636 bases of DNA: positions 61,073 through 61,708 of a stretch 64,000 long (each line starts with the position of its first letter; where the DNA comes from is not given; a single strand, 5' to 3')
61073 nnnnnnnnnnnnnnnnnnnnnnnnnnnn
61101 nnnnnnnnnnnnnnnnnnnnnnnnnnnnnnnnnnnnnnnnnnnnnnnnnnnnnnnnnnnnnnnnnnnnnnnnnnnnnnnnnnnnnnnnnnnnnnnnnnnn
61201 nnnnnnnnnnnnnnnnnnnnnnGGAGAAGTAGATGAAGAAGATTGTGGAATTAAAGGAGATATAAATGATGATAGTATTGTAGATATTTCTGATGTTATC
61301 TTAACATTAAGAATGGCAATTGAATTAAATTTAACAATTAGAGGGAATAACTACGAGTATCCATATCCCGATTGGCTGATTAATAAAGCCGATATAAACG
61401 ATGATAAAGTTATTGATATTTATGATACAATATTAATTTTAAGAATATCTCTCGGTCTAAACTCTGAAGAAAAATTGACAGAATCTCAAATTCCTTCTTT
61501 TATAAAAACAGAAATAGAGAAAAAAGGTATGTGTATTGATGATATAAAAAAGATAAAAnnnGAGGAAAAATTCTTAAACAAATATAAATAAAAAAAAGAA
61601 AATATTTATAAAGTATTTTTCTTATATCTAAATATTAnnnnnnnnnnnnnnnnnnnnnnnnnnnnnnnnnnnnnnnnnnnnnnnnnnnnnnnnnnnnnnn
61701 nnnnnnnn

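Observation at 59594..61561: Papain-like protease fused to MopE-type Cys-rich metal-binding repeats and a dockerin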

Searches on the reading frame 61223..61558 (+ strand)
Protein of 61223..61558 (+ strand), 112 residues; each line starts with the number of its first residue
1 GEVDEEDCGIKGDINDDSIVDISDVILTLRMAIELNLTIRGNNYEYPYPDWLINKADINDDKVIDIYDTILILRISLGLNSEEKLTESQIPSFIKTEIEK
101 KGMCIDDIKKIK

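Call 6: search_protein_families(library=pfam, proteins=[window:61223-61558:+], max_evalue=10)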
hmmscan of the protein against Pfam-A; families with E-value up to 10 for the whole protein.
seq(112 aa): 1 family
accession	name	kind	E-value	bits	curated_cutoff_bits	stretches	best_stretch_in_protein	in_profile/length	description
PF00404.24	Dockerin_1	-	0.0032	18.1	22.9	2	56-81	2-29/57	Dockerin type I domain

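Call 23: search_protein_representatives(protein=window:61250-61558:+)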
Query: 103 residues. Proteins with E-value up to 0.001 (for the whole library): 157; up to 1e-10: 31; up to 1e-30: 2. The best 150 are listed.
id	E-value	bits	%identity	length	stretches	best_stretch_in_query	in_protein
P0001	4.1e-57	206.6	100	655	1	1-103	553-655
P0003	1.8e-32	127.5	66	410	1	1-103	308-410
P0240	9.9e-17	77.0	64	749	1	2-70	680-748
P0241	1.6e-15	73.2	57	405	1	2-71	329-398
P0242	5.2e-15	71.5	59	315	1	2-71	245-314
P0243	5.3e-15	71.5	52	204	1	1-71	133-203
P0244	5.6e-15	71.4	54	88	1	2-70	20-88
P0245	8.1e-15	70.9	56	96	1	1-70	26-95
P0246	1.9e-14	69.7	57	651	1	1-75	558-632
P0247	3.0e-14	69.1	59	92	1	2-70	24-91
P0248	4.6e-14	68.5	54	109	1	3-70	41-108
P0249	3.0e-13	65.8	57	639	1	3-71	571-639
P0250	3.8e-13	65.5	54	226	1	2-71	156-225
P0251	8.9e-13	64.3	62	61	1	11-70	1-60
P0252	1.1e-12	64.0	54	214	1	2-70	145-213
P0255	2.3e-12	63.0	59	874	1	3-70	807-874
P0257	4.6e-12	62.1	62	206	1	3-66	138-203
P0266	3.8e-11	59.1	48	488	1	2-70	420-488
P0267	4.3e-11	58.9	50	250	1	3-70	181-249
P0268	4.5e-11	58.9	57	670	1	3-70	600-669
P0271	1.3e-10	57.4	56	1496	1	2-71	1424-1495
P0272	6.7e-10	55.1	52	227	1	1-70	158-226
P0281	2.6e-09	53.2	55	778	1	2-70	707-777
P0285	7.9e-09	51.7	55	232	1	3-71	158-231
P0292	3.2e-08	49.7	55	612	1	1-70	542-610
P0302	3.8e-07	46.3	44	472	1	2-65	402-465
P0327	7.7e-06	42.1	45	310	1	2-70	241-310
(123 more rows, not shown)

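Call 29: list_cluster_members(proteins=[P0240, P0241, P0242, P0246, P0249, P0255, P0268, P0271, P0281, P0003])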
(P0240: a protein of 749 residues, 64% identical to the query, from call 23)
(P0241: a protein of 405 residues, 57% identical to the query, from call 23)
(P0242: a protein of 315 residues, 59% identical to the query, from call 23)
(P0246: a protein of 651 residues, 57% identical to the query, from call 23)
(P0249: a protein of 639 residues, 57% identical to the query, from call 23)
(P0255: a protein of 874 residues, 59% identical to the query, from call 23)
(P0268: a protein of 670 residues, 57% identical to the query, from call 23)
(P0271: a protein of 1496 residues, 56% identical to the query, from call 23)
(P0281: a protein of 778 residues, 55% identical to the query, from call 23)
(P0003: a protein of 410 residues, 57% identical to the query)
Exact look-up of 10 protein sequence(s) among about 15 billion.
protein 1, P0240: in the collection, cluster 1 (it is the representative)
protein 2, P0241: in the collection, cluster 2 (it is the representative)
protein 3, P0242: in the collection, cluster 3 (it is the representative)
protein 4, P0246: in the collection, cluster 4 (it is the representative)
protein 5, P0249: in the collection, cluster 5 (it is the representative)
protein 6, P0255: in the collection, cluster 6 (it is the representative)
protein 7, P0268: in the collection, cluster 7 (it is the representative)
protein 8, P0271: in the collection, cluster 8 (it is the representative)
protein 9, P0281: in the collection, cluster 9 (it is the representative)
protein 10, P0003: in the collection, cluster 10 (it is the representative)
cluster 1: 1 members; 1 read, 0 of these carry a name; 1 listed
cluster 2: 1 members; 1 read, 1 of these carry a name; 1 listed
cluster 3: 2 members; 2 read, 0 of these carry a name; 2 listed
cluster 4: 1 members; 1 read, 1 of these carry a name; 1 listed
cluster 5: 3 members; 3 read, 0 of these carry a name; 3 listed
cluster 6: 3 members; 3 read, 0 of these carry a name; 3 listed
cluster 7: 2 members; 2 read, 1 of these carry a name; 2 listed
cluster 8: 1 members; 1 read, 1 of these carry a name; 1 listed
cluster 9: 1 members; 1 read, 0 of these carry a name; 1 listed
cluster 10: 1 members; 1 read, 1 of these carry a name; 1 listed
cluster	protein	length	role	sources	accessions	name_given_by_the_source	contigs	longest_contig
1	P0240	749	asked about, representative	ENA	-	-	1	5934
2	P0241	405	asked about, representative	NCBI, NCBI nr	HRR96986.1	MAG TPA: choice-of-anchor D domain-containing protein, partial [Candidatus Ratteibacteria ... | choice-of-anchor D domain-containing protein [Candidatus Ratteibacteria bacterium]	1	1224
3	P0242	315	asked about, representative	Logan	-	-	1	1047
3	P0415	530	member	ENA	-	-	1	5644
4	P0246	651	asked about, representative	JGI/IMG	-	hypothetical protein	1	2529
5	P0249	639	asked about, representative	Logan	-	-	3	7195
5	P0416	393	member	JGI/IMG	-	-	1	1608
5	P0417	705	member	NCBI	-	-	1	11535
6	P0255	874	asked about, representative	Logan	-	-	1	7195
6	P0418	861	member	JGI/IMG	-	-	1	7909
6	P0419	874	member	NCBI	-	-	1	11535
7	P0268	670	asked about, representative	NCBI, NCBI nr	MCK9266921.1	hypothetical protein M0P98_08665, partial [bacterium] | hypothetical protein [bacterium]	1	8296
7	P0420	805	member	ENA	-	-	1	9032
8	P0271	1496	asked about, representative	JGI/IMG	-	murein DD-endopeptidase MepM/ murein hydrolase activator NlpD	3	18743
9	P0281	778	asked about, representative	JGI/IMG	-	-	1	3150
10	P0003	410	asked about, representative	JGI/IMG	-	hypothetical protein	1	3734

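Call 30: search_protein_families(library=pfam, alignment_id=A2, max_evalue=0.001)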
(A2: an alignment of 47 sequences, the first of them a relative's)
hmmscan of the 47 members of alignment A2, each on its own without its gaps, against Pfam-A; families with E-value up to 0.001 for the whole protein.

A. member 1, P0240 (749 aa): 3 families
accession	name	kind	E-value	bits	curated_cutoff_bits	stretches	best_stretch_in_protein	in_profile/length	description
PF18911.6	PKD_4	-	1.5e-14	54.2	27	1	459-539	3-85/85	PKD domain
PF00801.26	PKD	-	2.2e-10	40.8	23.5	1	474-533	14-76/80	PKD domain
PF00963.24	Cohesin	-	6.1e-09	36.6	24.1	1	549-654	5-117/139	Cohesin domain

B. families by the number of members that match (of 47 scanned): 58 families (the first 25 are shown)
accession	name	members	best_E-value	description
PF00404.24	Dockerin_1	11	7.9e-09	Dockerin type I domain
PF00963.24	Cohesin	10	5.7e-26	Cohesin domain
PF13620.12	CarboxypepD_reg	6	3.7e-14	Carboxypeptidase regulatory-like domain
PF07705.17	CARDB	5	1.6e-18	CARDB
PF13715.12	CarbopepD_reg_2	5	5.3e-12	CarboxypepD_reg-like domain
PF13540.12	RCC1_2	4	7.7e-89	Regulator of chromosome condensation (RCC1) repeat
PF18998.6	Flg_new_2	4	1e-68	Divergent InlB B-repeat domain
PF13570.13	Beta-prop_ACSF4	4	3.4e-32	Beta-alanine-activating enzyme, beta-propeller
PF13360.13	PQQ_2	4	4.6e-23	Outer membrane protein assembly factor BamB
PF22544.2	HYDIN_VesB_CFA65-like_Ig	4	1.9e-09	HYDIN/CFA65/VesB-like, Ig-like domain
PF25390.1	WD40_RLD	3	8.2e-114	RCC1-like domain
PF00415.24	RCC1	3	4.8e-102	Regulator of chromosome condensation (RCC1) repeat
PF25384.1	Alsin_RLD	3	6.7e-20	Alsin RCC1-like domain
PF25788.1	Ig_Rha78A_N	3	3.2e-13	Rha78A-like, N-terminal immunoglobulin domain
PF22073.2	Cep192_D4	3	9.6e-06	Cep192 domain 4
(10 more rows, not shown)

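Call 52: list_cluster_members(proteins=[P0266, P0292, P0272, P0285, P0302, P0327, P0257, P0267, P0019, P0005])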
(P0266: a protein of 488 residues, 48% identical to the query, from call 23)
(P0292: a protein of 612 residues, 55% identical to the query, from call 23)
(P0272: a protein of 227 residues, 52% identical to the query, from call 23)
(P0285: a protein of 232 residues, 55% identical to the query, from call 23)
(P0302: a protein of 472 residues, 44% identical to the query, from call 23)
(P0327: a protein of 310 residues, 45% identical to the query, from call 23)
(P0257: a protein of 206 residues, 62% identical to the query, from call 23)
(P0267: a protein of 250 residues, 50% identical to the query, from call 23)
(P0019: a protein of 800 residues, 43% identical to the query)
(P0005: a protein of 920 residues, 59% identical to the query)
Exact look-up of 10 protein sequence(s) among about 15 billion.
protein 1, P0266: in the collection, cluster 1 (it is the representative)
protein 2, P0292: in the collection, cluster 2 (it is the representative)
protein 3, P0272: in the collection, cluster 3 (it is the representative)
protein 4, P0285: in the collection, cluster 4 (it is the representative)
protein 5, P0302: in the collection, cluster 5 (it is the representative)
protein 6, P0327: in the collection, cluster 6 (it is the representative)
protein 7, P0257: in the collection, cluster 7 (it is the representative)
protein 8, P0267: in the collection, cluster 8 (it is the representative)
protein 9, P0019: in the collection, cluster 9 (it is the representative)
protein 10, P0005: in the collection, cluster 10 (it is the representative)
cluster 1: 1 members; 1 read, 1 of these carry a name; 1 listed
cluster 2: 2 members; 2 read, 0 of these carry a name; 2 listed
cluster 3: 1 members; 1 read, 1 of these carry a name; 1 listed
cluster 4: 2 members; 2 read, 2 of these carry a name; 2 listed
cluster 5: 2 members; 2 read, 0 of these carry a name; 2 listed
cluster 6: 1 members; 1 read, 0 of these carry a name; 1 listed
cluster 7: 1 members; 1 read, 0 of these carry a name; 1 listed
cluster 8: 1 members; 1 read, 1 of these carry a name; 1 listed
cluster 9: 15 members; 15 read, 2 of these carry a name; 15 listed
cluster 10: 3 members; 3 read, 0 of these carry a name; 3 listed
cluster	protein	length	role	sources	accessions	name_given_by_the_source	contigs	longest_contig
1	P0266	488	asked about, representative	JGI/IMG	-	hypothetical protein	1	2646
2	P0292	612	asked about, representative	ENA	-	-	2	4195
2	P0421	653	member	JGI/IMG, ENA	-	-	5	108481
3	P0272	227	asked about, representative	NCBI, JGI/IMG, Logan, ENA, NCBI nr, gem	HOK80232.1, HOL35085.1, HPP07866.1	MAG TPA: cohesin domain-containing protein [bacterium] | cohesin domain-containing protein [bacterium]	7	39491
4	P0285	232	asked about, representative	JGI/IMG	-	hypothetical protein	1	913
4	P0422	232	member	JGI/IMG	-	hypothetical protein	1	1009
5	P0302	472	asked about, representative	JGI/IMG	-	-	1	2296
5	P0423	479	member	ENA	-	-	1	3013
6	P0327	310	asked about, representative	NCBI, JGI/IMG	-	-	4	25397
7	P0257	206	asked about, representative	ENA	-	-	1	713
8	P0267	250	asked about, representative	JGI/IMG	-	hypothetical protein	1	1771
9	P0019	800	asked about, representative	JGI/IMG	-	-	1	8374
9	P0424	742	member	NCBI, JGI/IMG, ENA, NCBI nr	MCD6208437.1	MAG: hypothetical protein J7J06_10730 [Methanosarcinales archaeon] | hypothetical protein [Methanosarcinales archaeon]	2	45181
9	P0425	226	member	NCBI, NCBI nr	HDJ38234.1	MAG TPA: hypothetical protein ENF24_03500, partial [Methanosarcinales archaeon] | hypothetical protein [Methanosarcinales archaeon]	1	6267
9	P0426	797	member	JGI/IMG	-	-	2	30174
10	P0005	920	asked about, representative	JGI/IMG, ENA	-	-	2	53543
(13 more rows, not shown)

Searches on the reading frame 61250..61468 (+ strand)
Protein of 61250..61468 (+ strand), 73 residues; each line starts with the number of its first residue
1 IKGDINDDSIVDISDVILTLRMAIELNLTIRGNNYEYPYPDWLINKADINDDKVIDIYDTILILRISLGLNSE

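Call 26: search_solved_structures(query=A1, max_evalue=1, show_alignments=3)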
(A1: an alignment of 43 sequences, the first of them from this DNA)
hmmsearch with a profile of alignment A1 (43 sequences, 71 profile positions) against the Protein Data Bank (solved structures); distinct sequences matched with E-value up to 1: 53.
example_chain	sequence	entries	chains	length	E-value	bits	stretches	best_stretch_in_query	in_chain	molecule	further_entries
2y3n_B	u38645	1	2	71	1.5e-06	31.4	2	2-18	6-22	CELLULOSOMAL FAMILY-48 PROCESSIVE GLYCOSIDE HYDROLASE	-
1ohz_B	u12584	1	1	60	3.2e-05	27.1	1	3-68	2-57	ENDO-1,4-BETA-XYLANASE Y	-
4fl4_A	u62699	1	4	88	3.8e-05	26.9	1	2-68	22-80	Glycoside hydrolase family 9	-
2ccl_B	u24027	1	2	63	4.4e-05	26.7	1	3-68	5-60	ENDO-1,4-BETA-XYLANASE Y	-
2mte_A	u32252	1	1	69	4.9e-05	26.5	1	2-59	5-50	Cellulose 1,4-beta-cellobiosidase (reducing end) CelS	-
1daq_A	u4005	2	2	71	5.5e-05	26.4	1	2-59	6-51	ENDOGLUCANASE SS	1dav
3ul4_B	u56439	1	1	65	9e-05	25.7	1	45-70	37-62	Cellulosome enzyme, dockerin type I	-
5lxv_B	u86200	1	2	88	0.0006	23.1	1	3-19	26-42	Carbohydrate-binding protein WP_009985128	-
5nrk_B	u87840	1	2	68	0.00072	22.8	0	2-18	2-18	DocCel5: Type I dockerin repeat domain from A. cellulolyticus family 5 endoglucanase WP_01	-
4uyq_B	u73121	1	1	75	0.00075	22.8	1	3-68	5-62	Cellulosomal scaffoldin adaptor protein B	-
4uyp_B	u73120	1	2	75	0.00085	22.6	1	3-68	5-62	Cellulosomal scaffoldin adaptor protein B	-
9qfa_A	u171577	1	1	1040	0.00092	22.5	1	33-66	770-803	Ruminococcus bromii Amy12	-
5nrm_B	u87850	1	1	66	0.0011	22.3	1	2-23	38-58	DocCel5: Type I dockerin repeat domain from A. cellulolyticus family 5 endoglucanase WP_01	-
8bbj_C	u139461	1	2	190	0.0018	21.6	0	28-64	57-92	Secretagogin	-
8zvk_A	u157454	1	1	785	0.0033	20.7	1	3-69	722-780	AaBgIC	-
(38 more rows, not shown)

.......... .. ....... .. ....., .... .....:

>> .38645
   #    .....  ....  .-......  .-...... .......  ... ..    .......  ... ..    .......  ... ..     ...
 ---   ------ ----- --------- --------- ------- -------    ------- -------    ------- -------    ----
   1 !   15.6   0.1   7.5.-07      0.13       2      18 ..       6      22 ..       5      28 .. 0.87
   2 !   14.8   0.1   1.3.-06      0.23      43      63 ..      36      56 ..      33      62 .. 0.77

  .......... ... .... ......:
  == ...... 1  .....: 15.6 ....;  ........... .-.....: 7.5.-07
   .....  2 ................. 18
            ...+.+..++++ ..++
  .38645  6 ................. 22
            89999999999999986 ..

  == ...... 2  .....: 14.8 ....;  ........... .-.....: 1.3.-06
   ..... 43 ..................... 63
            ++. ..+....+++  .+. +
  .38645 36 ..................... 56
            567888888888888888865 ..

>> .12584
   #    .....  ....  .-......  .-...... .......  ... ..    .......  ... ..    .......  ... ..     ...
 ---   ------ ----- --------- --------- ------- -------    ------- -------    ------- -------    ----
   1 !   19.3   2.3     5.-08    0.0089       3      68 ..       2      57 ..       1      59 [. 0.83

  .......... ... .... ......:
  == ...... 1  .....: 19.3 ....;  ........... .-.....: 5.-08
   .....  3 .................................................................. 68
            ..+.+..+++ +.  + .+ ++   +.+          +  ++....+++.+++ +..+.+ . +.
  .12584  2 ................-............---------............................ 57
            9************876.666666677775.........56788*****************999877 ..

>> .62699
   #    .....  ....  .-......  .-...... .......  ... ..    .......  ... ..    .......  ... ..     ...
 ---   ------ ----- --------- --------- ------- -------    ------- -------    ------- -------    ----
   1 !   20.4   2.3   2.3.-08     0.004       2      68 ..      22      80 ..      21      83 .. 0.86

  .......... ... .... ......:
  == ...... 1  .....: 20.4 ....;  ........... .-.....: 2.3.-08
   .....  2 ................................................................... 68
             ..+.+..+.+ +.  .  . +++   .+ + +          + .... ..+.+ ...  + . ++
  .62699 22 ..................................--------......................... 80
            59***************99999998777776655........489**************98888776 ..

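Call 27: find_homologous_proteins(query=A1, max_evalue=0.00001)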
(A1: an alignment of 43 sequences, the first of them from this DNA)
Query A1 (43 sequences) (73 aa, profile of the alignment): 48 proteins with E <= 0.00001 among 767 candidates.
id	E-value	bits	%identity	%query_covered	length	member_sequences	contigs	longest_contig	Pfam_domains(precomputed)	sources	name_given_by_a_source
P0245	1.1e-30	123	55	97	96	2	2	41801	PF00404.25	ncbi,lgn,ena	-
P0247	1.4e-29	120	59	96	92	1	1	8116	-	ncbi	ncbi:hypothetical protein DRN73_06460, partial [Candidatus Pacearchaeota archaeon]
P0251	6.9e-24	101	61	84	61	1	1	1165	-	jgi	jgi:hypothetical protein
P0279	1.4e-23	101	45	89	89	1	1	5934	PF00404.25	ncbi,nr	ncbi:MAG: hypothetical protein NC911_08695, partial [Candidatus Omnitrophica bacterium]|nr:hypotheti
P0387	9.6e-17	79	50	96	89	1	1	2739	PF00404.25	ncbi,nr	ncbi:hypothetical protein J7L87_05355, partial [bacterium]|nr:hypothetical protein [bacterium]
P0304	5.3e-16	76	48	95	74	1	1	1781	PF13405.13,PF00404.25,PF00036.39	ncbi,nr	ncbi:MAG TPA: dockerin type I repeat-containing protein, partial [bacterium]|nr:dockerin type I repe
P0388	6.4e-16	76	50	96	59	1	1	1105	PF00404.25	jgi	-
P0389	3.7e-15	74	48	97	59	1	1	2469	-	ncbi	-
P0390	4.7e-15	73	46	97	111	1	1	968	PF00404.25,PF13517.13,PF00036.39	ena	-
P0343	6.6e-15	73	50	97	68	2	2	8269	-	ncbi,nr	ncbi:MAG TPA: hypothetical protein PK165_06305, partial [bacterium]|nr:hypothetical protein [bacteri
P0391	1.8e-14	71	49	96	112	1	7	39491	PF00404.25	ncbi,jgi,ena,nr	ncbi:MAG TPA: dockerin type I repeat-containing protein [bacterium]|nr:dockerin type I repeat-contai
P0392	2.0e-14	71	48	95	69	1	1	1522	PF00404.25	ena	-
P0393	2.4e-13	68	44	99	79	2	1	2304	PF13405.13,PF00036.39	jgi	-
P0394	2.5e-13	68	43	95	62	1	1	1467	-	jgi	jgi:hypothetical protein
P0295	2.9e-13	67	47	96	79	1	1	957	PF00404.25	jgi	jgi:hypothetical protein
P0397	9.2e-13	66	47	96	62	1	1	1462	PF00404.25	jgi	jgi:hypothetical protein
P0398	9.4e-13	66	48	95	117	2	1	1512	PF00404.25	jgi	-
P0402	7.3e-12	63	32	95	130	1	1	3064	PF00404.25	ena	-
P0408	1.7e-9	55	42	95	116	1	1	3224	PF00404.25,PF00050.27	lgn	-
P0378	4.2e-9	54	44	88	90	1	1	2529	PF00404.25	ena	-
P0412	1.7e-8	52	38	99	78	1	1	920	PF00404.25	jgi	-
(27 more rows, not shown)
